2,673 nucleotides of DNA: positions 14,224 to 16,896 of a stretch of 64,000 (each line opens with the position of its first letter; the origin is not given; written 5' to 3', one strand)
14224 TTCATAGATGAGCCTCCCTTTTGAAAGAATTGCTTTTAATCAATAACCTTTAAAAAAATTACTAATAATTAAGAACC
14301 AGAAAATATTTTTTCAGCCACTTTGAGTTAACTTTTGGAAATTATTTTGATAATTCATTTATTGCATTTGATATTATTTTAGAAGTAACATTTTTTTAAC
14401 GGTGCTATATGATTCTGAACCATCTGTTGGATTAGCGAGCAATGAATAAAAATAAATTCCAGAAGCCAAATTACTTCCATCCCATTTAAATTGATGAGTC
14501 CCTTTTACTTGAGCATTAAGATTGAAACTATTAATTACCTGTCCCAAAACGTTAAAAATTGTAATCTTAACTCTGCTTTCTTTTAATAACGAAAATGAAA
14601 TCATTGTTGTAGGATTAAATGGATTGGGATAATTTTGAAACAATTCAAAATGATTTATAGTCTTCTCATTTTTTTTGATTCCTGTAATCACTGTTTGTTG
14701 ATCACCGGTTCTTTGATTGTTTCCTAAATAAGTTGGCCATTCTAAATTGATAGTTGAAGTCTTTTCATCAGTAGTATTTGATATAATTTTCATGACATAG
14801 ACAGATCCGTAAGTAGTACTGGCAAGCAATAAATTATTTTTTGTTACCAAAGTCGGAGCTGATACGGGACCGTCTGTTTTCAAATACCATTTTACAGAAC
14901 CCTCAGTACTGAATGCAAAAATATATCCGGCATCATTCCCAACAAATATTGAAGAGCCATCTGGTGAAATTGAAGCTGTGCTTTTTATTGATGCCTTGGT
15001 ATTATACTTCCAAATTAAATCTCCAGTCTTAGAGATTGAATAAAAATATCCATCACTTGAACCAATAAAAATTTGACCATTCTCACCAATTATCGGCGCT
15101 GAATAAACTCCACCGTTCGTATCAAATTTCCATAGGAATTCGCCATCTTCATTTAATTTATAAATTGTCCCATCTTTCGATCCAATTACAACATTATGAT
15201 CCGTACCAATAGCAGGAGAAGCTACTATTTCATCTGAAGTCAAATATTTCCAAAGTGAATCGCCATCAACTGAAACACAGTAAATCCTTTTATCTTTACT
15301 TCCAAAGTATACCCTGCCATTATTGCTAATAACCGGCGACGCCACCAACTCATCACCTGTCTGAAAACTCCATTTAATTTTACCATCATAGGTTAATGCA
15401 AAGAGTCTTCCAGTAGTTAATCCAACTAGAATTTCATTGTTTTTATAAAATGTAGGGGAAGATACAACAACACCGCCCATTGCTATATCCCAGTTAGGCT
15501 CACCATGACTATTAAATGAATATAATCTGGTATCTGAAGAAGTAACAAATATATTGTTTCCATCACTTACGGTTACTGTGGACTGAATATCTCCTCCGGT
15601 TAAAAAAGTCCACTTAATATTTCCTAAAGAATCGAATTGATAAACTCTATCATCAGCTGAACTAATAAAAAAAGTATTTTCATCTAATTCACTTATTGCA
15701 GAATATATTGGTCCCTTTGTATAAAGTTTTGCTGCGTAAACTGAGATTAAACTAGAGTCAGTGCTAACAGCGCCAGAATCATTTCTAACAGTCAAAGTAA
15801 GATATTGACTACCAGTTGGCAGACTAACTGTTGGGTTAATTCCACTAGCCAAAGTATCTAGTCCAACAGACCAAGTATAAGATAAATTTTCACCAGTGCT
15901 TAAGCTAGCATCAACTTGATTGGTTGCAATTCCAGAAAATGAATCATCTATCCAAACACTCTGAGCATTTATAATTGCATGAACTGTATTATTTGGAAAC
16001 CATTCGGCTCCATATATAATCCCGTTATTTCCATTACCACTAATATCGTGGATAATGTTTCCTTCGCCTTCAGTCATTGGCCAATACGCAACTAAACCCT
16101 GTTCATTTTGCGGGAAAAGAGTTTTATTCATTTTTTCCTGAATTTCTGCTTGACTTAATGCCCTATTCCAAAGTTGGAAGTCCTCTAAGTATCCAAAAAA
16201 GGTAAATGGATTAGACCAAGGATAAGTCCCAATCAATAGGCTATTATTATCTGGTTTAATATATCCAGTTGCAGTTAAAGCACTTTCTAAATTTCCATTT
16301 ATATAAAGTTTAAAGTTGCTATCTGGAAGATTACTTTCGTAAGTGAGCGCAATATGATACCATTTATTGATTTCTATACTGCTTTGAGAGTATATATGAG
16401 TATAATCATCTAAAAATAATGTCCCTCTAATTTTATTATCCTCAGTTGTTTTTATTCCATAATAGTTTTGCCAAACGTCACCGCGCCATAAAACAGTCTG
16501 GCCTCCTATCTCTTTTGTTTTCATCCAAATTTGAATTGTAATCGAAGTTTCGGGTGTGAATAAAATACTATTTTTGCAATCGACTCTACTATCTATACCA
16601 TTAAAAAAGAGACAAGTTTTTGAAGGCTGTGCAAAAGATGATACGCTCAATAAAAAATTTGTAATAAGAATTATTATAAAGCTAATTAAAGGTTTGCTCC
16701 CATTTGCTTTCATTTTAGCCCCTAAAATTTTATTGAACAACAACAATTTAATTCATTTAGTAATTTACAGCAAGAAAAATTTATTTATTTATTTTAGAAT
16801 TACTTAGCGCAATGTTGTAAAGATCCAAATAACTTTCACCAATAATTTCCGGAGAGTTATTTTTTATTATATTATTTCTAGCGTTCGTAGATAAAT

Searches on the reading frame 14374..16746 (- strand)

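Call 40: search_protein_families(library=pfam, proteins=[window:14374-16746:-], max_evalue=0.00001)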
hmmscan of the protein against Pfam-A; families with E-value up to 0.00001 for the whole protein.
window:14374-16746:- (790 aa): 8 families
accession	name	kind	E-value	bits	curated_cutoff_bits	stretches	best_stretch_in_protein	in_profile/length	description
PF13570.13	Beta-prop_ACSF4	-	4.5e-57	194.4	133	2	436-658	61-293/329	Beta-alanine-activating enzyme, beta-propeller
PF13360.13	PQQ_2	-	9.8e-27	94.5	27.6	2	485-657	2-189/233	Outer membrane protein assembly factor BamB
PF13385.13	Laminin_G_3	-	6.7e-22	78.7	27.6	1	52-203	4-151/151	Concanavalin A-like lectin/glucanases superfamily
PF25292.1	Beta-prop_CGLA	-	2.3e-20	73.8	26.8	1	518-579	46-110/316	Lambda-carrageenase beta-propeller domain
PF18962.6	Por_Secre_tail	-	1e-09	39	27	1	706-771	2-64/75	Secretion system C-terminal sorting domain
PF23383.1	Beta-prop_IFT140_1st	-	3.4e-09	36.3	27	0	579-654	185-258/406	IFT140 first beta-propeller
PF13860.13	FlgD_ig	-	1.2e-08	35.2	27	1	724-767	23-71/79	FlgD Ig-like domain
PF23414.1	Beta-prop_EML_2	-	2.1e-08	34.3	90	0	517-626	11-122/266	Echinoderm microtubule-associated protein second beta-propeller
